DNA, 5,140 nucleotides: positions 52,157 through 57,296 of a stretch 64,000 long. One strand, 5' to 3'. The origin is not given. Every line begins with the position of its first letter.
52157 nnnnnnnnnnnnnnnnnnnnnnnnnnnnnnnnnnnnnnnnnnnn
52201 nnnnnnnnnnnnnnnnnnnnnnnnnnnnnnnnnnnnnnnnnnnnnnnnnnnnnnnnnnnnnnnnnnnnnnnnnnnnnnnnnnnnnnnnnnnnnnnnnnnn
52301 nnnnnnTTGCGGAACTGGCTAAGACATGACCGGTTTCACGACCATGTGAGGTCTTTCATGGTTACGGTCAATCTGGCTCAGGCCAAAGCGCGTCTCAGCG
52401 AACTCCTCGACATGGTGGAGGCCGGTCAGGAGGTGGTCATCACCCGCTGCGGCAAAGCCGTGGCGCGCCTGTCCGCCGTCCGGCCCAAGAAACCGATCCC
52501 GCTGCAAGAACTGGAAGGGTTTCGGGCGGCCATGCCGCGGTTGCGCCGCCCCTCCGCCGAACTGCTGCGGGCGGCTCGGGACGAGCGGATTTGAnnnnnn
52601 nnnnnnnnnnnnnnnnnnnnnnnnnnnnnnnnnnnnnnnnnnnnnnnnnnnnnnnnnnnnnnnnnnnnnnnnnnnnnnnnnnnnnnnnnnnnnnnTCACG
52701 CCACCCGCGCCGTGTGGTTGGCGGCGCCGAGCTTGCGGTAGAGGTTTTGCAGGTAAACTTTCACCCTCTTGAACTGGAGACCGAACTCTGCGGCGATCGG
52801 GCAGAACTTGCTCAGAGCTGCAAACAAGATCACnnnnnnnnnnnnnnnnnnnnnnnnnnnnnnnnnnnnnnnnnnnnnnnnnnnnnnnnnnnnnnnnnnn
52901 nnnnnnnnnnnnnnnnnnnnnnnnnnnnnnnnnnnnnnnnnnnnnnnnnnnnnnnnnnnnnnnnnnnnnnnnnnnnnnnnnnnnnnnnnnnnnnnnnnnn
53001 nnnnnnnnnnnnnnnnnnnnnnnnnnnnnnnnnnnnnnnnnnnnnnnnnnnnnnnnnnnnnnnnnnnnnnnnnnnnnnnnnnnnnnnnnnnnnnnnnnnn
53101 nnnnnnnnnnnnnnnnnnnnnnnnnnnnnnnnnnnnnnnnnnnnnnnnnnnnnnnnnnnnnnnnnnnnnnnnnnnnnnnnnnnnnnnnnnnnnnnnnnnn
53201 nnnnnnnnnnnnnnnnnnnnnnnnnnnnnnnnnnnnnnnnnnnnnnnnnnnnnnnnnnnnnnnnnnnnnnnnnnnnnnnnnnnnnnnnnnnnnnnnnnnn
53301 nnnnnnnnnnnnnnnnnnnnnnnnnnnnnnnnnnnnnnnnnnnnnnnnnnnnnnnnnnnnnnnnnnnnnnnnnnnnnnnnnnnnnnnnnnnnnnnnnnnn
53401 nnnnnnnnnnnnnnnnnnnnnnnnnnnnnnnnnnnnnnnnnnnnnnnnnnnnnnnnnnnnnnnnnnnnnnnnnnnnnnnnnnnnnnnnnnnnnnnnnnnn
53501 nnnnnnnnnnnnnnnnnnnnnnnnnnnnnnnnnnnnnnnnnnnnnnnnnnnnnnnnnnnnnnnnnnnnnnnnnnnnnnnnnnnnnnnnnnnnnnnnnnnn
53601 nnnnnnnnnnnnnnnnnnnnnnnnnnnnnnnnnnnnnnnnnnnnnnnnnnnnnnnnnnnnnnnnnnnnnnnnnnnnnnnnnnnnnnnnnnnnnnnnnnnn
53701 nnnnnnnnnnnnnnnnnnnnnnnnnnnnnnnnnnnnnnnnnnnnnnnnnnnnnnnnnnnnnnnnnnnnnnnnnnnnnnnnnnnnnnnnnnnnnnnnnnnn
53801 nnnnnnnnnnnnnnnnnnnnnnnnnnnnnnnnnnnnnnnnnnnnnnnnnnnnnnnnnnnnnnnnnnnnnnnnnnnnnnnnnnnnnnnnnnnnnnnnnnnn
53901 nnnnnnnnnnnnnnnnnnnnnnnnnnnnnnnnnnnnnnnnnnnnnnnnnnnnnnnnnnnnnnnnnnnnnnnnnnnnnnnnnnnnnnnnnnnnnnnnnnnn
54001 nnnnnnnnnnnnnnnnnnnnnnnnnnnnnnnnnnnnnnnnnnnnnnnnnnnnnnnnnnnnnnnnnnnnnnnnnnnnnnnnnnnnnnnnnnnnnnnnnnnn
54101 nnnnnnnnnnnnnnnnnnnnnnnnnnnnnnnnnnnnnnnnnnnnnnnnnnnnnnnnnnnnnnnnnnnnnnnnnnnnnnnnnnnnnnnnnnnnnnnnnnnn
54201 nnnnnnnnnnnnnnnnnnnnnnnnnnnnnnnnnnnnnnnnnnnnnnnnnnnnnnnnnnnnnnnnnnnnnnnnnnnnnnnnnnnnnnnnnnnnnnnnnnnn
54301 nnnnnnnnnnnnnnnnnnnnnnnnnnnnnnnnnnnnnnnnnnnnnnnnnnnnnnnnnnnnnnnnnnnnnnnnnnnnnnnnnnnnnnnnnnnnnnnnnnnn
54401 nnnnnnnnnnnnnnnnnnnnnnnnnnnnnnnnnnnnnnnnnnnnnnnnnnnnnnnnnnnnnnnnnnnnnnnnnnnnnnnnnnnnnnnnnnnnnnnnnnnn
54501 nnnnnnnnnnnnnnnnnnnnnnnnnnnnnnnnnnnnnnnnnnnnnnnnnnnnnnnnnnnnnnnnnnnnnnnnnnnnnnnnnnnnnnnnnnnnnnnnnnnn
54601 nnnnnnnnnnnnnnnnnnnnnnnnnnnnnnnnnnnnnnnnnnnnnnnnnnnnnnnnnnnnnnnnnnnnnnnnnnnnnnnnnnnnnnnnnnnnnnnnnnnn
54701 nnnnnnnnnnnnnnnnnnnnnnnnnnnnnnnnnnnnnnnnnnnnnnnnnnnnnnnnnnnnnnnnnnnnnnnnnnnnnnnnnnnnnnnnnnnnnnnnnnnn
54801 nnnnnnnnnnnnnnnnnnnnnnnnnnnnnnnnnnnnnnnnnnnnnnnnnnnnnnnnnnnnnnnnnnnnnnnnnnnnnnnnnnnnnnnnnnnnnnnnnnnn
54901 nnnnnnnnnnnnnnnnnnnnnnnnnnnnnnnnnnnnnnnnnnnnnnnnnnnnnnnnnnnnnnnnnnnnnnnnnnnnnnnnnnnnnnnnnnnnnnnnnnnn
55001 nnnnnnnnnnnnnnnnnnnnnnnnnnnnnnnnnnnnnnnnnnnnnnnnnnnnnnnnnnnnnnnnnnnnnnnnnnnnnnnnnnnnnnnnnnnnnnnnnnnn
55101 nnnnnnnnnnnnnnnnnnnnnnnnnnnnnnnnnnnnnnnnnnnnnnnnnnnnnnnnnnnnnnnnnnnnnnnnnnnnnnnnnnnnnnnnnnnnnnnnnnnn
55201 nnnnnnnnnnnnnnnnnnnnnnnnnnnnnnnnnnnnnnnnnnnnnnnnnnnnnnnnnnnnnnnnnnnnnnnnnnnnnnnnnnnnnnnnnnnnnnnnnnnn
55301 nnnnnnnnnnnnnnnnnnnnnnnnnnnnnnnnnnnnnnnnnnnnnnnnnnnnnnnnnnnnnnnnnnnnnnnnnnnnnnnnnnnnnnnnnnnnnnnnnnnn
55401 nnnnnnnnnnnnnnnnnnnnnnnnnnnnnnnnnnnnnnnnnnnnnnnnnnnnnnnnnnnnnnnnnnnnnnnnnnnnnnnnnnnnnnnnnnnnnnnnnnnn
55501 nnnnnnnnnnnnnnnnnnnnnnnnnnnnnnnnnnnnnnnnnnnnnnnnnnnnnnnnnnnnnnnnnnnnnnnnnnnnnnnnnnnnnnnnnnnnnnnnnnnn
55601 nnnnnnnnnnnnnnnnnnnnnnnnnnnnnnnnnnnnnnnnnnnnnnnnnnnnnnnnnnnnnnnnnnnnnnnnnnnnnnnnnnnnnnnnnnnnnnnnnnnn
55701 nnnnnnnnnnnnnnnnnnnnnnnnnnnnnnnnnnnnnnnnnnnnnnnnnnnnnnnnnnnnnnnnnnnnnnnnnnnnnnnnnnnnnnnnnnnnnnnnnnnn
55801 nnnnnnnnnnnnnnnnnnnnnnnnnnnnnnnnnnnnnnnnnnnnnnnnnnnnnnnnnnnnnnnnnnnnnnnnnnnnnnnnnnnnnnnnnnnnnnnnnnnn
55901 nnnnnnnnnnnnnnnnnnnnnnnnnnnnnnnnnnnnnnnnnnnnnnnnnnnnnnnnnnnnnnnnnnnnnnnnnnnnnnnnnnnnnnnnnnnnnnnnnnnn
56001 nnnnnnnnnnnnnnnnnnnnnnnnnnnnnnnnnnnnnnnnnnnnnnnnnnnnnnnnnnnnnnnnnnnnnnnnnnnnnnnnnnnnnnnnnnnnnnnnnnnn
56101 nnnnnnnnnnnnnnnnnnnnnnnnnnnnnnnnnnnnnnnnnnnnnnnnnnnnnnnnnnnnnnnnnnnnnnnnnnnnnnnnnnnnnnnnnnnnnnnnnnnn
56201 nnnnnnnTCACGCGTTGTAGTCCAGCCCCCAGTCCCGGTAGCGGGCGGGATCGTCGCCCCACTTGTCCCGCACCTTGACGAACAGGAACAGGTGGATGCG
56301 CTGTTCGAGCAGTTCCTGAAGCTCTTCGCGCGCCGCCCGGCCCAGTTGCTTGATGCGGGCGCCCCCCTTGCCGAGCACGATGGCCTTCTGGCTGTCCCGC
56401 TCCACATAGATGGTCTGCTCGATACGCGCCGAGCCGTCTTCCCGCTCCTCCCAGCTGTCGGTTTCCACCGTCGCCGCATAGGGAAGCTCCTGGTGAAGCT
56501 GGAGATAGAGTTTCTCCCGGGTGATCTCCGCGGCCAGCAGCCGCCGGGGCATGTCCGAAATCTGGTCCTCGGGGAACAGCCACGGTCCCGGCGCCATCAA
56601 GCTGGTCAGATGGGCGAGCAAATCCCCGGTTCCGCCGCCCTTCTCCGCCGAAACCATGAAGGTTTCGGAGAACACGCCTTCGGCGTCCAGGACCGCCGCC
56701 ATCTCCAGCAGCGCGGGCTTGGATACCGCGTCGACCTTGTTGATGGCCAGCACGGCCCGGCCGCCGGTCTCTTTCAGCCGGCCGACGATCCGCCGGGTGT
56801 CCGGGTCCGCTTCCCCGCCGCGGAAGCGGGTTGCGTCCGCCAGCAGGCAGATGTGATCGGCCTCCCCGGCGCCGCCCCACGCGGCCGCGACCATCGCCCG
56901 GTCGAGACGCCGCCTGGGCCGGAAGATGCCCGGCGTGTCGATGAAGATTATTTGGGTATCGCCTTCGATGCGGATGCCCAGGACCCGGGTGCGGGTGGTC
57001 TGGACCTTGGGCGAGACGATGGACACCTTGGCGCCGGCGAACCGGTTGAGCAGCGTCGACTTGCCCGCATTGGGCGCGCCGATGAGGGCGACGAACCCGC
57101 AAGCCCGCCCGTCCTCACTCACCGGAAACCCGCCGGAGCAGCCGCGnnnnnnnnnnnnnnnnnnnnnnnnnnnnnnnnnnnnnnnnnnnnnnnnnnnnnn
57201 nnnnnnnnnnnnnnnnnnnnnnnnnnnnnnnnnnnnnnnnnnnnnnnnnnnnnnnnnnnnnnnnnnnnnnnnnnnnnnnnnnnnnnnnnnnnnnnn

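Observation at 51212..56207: About 5 kb mosaic insertion splits the conserved rnc-era-recO arrangement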

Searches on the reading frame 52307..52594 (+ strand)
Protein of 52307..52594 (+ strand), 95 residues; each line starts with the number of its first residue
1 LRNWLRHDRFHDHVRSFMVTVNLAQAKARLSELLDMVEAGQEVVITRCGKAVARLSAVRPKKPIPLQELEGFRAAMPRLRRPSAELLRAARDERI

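Call 3: search_protein_families(library=pfam, proteins=[window:52307-52594:+], max_evalue=0.01)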
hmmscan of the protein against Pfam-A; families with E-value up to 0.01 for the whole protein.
window:52307-52594:+ (95 aa): 1 family
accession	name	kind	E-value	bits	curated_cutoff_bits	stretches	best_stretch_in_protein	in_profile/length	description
PF02604.26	PhdYeFM_antitox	-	1e-09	38.4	29.8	1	18-58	1-42/74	Antitoxin Phd_YefM, type II toxin-antitoxin system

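Call 6: search_protein_families(library=padloc, proteins=[window:52307-52594:+], max_evalue=0.01)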
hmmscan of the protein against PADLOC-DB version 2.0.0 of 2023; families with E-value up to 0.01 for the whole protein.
window:52307-52594:+ (95 aa): 0 families

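Call 7: search_protein_families(library=ncbifam, proteins=[window:52307-52594:+], max_evalue=0.01)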
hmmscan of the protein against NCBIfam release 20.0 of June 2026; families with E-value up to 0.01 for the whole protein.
window:52307-52594:+ (95 aa): 1 family
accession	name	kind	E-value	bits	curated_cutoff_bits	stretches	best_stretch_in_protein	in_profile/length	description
TIGR01552.1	phd_fam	subfamily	8.3e-09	34.7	20.8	1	21-55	2-36/53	type II toxin-antitoxin system prevent-host-death family antitoxin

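Call 62: find_homologous_proteins(query=window:52358-52591:+, max_evalue=1e-8)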
Query window:52358-52591:+ (78 aa): 699 proteins with E <= 1e-8 among 727 candidates; the best 120 are listed.
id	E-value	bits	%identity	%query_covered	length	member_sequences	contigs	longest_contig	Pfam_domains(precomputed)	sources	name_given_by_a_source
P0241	5.1e-40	151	100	100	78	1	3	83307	PF02604.27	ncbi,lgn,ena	-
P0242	8.9e-33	128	89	100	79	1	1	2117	PF02604.27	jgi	jgi:prevent-host-death family protein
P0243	2.4e-32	127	92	97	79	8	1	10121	PF02604.27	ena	-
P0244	4.3e-32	126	87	100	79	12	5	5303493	PF02604.27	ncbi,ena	-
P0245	6.7e-32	126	87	99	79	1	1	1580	PF02604.27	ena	-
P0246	1.9e-31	124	86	100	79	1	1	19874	PF02604.27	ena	-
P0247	5.9e-31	123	85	100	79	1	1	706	PF02604.27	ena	-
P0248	9.5e-31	122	88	97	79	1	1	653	PF02604.27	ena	-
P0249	9.8e-31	122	85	100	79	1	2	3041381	PF02604.27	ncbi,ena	-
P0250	1.2e-30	122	84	100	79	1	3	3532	PF02604.27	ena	-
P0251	1.2e-30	122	82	100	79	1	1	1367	PF02604.27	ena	-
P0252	1.7e-30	121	85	100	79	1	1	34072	PF02604.27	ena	-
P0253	2.0e-30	121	84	100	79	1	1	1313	PF02604.27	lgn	-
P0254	2.5e-30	121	84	100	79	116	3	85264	PF02604.27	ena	-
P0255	2.7e-30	121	87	97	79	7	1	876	PF02604.27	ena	-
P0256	3.7e-30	120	82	100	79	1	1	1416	PF02604.27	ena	-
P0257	4.0e-30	120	81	100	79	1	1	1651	PF02604.27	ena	-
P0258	4.2e-30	120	82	100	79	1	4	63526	PF02604.27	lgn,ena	-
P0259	4.7e-30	120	85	100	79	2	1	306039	PF02604.27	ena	-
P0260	4.7e-30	120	84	100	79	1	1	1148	PF02604.27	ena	-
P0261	5.4e-30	120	80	100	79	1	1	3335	PF02604.27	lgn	-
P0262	5.9e-30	120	84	100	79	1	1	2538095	PF02604.27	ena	-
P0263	6.6e-30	119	84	100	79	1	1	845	PF02604.27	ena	-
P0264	7.3e-30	119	86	99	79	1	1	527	PF02604.27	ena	-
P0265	7.9e-30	119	83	99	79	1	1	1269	PF02604.27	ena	-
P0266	9.0e-30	119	85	100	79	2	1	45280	PF02604.27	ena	-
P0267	9.3e-30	119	82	97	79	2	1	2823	PF02604.27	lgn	-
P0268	9.9e-30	119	81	100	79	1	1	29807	PF02604.27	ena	-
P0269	1.1e-29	119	82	100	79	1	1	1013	PF02604.27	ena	-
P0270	1.2e-29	118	84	100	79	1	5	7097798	PF02604.27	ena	-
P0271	1.3e-29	118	84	100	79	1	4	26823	PF02604.27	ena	-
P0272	1.3e-29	118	81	100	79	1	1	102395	PF02604.27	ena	-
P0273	1.5e-29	118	82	100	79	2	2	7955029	PF02604.27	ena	-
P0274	2.1e-29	118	84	97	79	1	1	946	PF02604.27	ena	-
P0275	2.2e-29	118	83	97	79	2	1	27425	PF02604.27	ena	-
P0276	2.4e-29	118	82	100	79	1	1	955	PF02604.27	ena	-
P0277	2.8e-29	117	81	99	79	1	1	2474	PF02604.27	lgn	-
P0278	3.0e-29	117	82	100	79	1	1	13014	PF02604.27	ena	-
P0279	3.3e-29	117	82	100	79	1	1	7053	PF02604.27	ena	-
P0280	3.4e-29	117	77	100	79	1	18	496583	PF02604.27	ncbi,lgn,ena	-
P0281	4.3e-29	117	82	100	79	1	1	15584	PF02604.27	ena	-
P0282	4.5e-29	117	82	100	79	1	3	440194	PF02604.27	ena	-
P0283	4.8e-29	117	81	100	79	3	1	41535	PF02604.27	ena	-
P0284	6.1e-29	116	87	85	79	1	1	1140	PF02604.27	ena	-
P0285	9.2e-29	116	80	100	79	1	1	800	PF02604.27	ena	-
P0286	1.1e-28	116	81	100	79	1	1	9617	PF02604.27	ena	-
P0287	1.2e-28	115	82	97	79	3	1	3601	PF02604.27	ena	-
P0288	1.3e-28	115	81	100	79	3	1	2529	PF02604.27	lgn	-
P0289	1.4e-28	115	83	96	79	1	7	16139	PF02604.27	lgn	-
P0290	1.4e-28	115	82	97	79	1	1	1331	PF02604.27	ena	-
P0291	1.5e-28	115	80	100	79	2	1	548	PF02604.27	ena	-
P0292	1.6e-28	115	81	100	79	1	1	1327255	PF02604.27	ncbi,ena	-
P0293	2.0e-28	115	80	96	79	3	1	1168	PF02604.27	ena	-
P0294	2.2e-28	115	82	97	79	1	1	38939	PF02604.27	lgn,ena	-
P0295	2.2e-28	115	82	96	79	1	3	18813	PF02604.27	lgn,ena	-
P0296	2.5e-28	114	82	97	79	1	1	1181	PF02604.27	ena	-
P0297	2.8e-28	114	82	97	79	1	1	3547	PF02604.27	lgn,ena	-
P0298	2.9e-28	114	82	97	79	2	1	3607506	PF02604.27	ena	-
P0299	3.1e-28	114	82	100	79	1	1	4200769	PF02604.27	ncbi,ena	-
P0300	3.1e-28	114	79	99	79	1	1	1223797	PF02604.27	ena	-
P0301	3.4e-28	114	82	97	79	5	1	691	PF02604.27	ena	-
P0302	3.5e-28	114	77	100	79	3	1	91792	PF02604.27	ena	-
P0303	4.0e-28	114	66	97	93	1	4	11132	PF02604.27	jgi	jgi:prevent-host-death family protein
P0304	4.8e-28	113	81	97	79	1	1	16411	PF02604.27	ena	-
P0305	5.6e-28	113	79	97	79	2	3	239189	PF02604.27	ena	-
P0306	5.7e-28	113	78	100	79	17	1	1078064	PF02604.27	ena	-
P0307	6.0e-28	113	80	100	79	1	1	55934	PF02604.27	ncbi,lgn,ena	-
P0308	6.2e-28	113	81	100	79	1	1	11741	PF02604.27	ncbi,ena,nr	ncbi:MAG: type II toxin-antitoxin system prevent-host-death family antitoxin [Rhodospirillales bacte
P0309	7.2e-28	113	84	100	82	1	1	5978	PF02604.27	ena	-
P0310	9.4e-28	113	80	100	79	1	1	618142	PF02604.27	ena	-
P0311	9.9e-28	112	82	97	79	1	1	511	PF02604.27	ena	-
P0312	1.1e-27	112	81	97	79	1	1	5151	PF02604.27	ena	-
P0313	1.1e-27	112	80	100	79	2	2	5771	PF02604.27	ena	-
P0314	1.2e-27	112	79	97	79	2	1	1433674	PF02604.27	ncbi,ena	-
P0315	1.3e-27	112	78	97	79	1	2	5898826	PF02604.27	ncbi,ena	-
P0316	1.4e-27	112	79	97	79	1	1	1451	PF02604.27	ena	-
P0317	1.4e-27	112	78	100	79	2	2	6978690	PF02604.27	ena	-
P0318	1.4e-27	112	81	100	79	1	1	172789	PF02604.27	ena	-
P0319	1.6e-27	112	78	100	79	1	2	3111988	PF02604.27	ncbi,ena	-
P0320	1.8e-27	112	78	100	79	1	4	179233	PF02604.27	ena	-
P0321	2.0e-27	112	82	96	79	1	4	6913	PF02604.27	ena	-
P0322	2.0e-27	111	81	97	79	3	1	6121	PF02604.27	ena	-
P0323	2.1e-27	111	77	99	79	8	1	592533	PF02604.27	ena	-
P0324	2.2e-27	111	81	97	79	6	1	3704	PF02604.27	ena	-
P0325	2.5e-27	111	77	97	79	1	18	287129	PF02604.27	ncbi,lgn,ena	-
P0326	2.6e-27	111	79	97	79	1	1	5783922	PF02604.27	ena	-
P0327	2.7e-27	111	81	97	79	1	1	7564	PF02604.27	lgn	-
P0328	3.2e-27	111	81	97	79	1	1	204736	PF02604.27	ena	-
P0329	3.3e-27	111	79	97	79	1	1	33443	PF02604.27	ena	-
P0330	3.4e-27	111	79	97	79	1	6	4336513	PF02604.27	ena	-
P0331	3.4e-27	111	81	97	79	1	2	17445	PF02604.27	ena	-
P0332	3.5e-27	111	75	100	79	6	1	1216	PF02604.27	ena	-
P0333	3.6e-27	111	80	96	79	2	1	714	PF02604.27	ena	-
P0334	3.7e-27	111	78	97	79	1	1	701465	PF02604.27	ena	-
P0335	3.8e-27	111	81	97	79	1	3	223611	PF02604.27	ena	-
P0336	4.1e-27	111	78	86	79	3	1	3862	PF02604.27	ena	-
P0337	4.3e-27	110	82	97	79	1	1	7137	PF02604.27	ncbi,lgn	-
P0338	4.7e-27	110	80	96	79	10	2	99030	PF02604.27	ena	-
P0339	4.8e-27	110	77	97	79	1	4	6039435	PF02604.27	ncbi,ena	-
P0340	5.1e-27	110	81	97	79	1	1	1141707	PF02604.27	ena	-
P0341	5.4e-27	110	78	100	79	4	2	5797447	PF02604.27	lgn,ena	-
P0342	5.5e-27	110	78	97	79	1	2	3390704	PF02604.27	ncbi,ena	-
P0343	5.5e-27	110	77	97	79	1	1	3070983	PF02604.27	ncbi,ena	-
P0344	5.6e-27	110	75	97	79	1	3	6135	PF02604.27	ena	-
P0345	5.8e-27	110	77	100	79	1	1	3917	PF02604.27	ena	-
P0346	6.0e-27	110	78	100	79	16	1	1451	PF02604.27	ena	-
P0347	6.0e-27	110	77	100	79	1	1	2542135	PF02604.27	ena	-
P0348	6.1e-27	110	80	96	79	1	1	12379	PF02604.27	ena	-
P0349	6.2e-27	110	79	97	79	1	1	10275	PF02604.27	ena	-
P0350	6.3e-27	110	79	97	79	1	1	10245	PF02604.27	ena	-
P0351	7.2e-27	110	78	97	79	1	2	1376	PF02604.27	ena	-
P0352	7.3e-27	110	78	97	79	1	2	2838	PF02604.27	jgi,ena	jgi:prevent-host-death family protein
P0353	7.6e-27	110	75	100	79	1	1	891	PF02604.27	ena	-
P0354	8.4e-27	110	81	97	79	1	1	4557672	PF02604.27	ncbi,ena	-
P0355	9.0e-27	109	81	97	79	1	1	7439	PF02604.27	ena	-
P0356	9.0e-27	109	77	97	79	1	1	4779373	PF02604.27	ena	-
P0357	9.0e-27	109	79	97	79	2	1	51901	PF02604.27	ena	-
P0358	9.1e-27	109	79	97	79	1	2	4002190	PF02604.27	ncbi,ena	-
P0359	9.2e-27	109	79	97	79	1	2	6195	PF02604.27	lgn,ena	-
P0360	9.4e-27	109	81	97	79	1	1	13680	PF02604.27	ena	-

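Call 63: find_encoding_contigs(protein=P0244, flank=3000, max_places=4)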
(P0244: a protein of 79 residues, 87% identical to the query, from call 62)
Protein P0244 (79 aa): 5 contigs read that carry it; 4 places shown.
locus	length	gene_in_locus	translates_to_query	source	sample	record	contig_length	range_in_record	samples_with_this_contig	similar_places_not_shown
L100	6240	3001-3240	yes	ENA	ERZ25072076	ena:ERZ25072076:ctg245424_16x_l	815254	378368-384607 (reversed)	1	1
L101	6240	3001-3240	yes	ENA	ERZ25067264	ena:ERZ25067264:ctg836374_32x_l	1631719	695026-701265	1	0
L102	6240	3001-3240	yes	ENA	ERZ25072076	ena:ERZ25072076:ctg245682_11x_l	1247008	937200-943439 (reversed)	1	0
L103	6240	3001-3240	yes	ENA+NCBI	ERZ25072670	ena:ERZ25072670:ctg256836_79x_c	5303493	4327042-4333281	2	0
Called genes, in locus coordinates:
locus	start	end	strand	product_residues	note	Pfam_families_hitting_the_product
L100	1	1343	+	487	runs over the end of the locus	PF01425:Amidase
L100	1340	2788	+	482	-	PF02934:GatB_N, PF02637:GatB_Yqey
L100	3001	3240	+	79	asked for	PF02604:PhdYeFM_antitox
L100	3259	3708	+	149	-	PF01850:PIN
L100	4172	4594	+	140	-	PF01796:OB_ChsH2_C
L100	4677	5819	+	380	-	PF00108:Thiolase_N, PF22691:Thiolase_C_1, PF02803:Thiolase_C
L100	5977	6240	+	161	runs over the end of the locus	PF00149:Metallophos, PF12850:Metallophos_2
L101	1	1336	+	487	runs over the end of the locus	PF01425:Amidase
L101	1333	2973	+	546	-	PF02934:GatB_N, PF02637:GatB_Yqey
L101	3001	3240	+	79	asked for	PF02604:PhdYeFM_antitox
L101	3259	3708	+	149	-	PF01850:PIN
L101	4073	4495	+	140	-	PF01796:OB_ChsH2_C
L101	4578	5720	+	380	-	PF00108:Thiolase_N, PF22691:Thiolase_C_1, PF02803:Thiolase_C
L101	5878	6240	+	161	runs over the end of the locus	PF00149:Metallophos, PF12850:Metallophos_2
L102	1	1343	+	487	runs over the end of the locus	PF01425:Amidase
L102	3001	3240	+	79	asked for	PF02604:PhdYeFM_antitox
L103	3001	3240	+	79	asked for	PF02604:PhdYeFM_antitox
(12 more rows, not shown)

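Call 64: find_encoding_contigs(protein=P0354, flank=3000, max_places=2)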
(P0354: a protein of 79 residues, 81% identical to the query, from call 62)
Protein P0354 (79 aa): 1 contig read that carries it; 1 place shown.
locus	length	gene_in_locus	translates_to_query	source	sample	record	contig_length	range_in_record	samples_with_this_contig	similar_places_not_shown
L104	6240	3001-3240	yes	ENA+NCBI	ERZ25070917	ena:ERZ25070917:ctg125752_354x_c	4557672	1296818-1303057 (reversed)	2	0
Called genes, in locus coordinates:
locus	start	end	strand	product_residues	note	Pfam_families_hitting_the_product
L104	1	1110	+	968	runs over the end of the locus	PF00664:ABC_membrane, PF00005:ABC_tran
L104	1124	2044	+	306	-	PF27522:YDMC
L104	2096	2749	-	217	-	PF03050:DDE_Tnp_IS66, PF13817:DDE_Tnp_IS66_C, PF01609:DDE_Tnp_1, PF13586:DDE_Tnp_1_2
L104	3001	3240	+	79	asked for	PF02604:PhdYeFM_antitox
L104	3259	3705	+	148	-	PF01850:PIN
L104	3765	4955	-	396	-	PF13356:Arm-DNA-bind_3, PF22022:Phage_int_M, PF00589:Phage_integrase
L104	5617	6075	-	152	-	-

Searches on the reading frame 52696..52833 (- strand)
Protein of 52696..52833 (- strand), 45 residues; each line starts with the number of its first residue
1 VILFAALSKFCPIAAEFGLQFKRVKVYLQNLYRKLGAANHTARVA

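Call 3: search_protein_families(library=pfam, proteins=[window:52696-52833:-], max_evalue=0.01)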
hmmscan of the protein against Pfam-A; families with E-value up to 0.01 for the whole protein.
window:52696-52833:- (45 aa): 1 family
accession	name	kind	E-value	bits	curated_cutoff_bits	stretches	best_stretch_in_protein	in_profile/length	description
PF00196.25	GerE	-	9e-05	22.5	23.5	1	13-42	23-52/57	Bacterial regulatory proteins, luxR family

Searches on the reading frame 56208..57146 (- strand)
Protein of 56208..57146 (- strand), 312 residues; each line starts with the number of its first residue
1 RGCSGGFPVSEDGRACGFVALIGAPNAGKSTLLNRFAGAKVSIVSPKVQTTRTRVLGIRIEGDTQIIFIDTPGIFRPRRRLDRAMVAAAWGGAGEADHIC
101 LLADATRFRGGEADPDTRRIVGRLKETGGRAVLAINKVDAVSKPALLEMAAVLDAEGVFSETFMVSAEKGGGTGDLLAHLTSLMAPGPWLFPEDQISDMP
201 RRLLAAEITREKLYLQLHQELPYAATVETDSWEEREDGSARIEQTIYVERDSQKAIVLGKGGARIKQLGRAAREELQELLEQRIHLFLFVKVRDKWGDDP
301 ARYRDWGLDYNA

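Call 7: search_protein_families(library=ncbifam, proteins=[window:56208-57146:-], max_evalue=0.01)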
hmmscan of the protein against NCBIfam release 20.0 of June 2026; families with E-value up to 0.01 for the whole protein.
window:56208-57146:- (312 aa): 24 families
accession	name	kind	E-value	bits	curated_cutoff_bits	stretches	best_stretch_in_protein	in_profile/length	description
NF000908.1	PRK00089.1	equivalog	6.2e-106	353.9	237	1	16-307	3-290/291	GTPase Era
TIGR00436.1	era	equivalog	8.2e-67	225.4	116.25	1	17-291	1-270/270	GTPase Era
TIGR03594.1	GTPase_EngA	equivalog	9.9e-25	87.4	306.7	1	19-184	3-160/432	ribosome biogenesis GTPase Der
TIGR00231.1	small_GTP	domain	1.4e-19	70.5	42.5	1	16-172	3-154/164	GTP-binding protein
NF003661.0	PRK05291.1-3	equivalog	2.4e-16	60.1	380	1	19-183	219-369/448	tRNA uridine-5-carboxymethylaminomethyl(34) synthesis GTPase MnmE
NF002828.0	PRK03003.1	equivalog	4.6e-16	58.5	631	1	15-202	39-215/477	ribosome biogenesis GTPase Der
NF007071.0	PRK09518.1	equivalog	4.9e-15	55.1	953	1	13-181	268-428/706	bifunctional cytidylate kinase/GTPase Der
TIGR03156.1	GTP_HflX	equivalog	1.5e-11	43.8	216.75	1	18-182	191-349/351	GTPase HflX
TIGR00450.1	mnmE_trmE_thdF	equivalog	8.6e-11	41.6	252.6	1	19-142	212-330/446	tRNA uridine-5-carboxymethylaminomethyl(34) synthesis GTPase MnmE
TIGR03596.1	GTPase_YlqF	equivalog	3.7e-10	39.6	208.2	1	20-79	122-178/276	ribosome biogenesis GTPase YlqF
TIGR03918.1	GTP_HydF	equivalog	1.9e-09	36.9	325.55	1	19-181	10-164/392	[FeFe] hydrogenase H-cluster maturation GTPase HydF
TIGR02729.1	Obg_CgtA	equivalog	3.4e-09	36.2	280.25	1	19-183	160-327/329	Obg family GTPase CgtA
NF008956.1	PRK12299.1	equivalog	1.8e-08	33.8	300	1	19-75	161-217/327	GTPase ObgE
NF008955.0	PRK12297.1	equivalog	3.1e-07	29.7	406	1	19-75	162-218/429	GTPase ObgE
TIGR00437.1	feoB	equivalog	2.6e-06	26.5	315.65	1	23-247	1-205/594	ferrous iron transport protein B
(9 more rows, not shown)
